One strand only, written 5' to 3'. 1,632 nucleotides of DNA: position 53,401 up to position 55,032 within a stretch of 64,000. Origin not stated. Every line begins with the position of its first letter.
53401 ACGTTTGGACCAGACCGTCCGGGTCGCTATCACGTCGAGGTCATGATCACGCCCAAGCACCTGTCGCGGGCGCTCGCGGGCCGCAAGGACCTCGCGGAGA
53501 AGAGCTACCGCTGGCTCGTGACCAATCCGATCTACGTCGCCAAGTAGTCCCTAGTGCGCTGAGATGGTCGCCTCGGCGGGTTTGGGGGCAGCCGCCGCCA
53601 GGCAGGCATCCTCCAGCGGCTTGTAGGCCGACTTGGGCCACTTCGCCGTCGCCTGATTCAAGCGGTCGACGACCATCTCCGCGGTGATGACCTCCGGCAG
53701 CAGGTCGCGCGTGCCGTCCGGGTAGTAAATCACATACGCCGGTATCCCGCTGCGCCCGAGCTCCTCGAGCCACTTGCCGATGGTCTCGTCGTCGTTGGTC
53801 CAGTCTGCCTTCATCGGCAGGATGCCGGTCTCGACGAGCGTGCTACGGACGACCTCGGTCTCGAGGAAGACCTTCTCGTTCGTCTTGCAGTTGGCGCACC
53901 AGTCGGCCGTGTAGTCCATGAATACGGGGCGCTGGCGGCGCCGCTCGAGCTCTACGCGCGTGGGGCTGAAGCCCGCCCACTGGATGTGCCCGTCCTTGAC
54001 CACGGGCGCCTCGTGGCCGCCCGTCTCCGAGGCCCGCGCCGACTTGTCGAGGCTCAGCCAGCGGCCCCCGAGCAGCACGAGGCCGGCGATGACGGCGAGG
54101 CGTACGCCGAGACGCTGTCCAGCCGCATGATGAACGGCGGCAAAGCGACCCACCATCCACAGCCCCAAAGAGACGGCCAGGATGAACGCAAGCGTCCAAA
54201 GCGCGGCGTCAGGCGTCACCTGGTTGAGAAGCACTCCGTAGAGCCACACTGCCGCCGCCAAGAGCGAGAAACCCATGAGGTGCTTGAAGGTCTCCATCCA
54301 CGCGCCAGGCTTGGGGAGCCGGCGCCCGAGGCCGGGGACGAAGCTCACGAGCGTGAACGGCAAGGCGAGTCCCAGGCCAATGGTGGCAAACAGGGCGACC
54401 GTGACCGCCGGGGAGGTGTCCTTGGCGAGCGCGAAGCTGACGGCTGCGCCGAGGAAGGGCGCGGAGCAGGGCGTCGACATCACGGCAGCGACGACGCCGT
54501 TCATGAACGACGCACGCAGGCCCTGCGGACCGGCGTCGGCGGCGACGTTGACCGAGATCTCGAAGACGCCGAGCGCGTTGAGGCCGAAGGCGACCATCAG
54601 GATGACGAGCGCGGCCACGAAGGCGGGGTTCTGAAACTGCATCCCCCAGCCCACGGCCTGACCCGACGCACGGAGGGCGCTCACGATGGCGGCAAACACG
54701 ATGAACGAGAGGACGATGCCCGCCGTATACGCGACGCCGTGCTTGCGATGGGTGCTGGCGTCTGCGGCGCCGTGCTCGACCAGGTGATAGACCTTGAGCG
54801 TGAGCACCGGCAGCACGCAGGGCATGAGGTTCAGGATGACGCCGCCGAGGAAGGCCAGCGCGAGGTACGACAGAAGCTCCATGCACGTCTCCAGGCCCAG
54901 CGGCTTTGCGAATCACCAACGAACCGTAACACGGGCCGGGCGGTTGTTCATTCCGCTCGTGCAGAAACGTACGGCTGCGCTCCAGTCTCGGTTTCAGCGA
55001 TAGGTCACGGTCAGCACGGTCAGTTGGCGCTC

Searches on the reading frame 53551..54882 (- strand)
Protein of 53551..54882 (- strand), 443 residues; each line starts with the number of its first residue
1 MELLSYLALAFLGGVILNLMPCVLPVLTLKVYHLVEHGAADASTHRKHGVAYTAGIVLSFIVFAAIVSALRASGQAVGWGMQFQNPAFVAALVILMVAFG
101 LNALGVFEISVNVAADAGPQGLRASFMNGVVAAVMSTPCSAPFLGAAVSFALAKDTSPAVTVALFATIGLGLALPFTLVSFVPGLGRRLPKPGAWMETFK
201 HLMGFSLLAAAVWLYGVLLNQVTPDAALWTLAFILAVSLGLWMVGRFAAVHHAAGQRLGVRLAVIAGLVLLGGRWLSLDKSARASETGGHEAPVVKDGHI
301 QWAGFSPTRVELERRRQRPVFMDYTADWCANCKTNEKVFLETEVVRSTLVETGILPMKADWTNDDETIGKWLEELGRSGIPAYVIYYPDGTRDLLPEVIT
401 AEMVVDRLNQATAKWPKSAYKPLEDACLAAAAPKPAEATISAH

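Call 79: search_protein_families(library=pfam, proteins=[window:53551-54882:-], max_evalue=0.001)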
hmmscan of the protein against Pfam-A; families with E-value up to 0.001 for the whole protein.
window:53551-54882:- (443 aa): 2 families
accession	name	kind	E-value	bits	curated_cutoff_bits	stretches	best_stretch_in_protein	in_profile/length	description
PF02683.22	DsbD_TM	-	5.4e-18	65.5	27.1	1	7-216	5-216/219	Cytochrome C biogenesis protein transmembrane domain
PF13899.12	Thioredoxin_7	-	7.6e-14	52.1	27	1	302-388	2-83/83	Thioredoxin-like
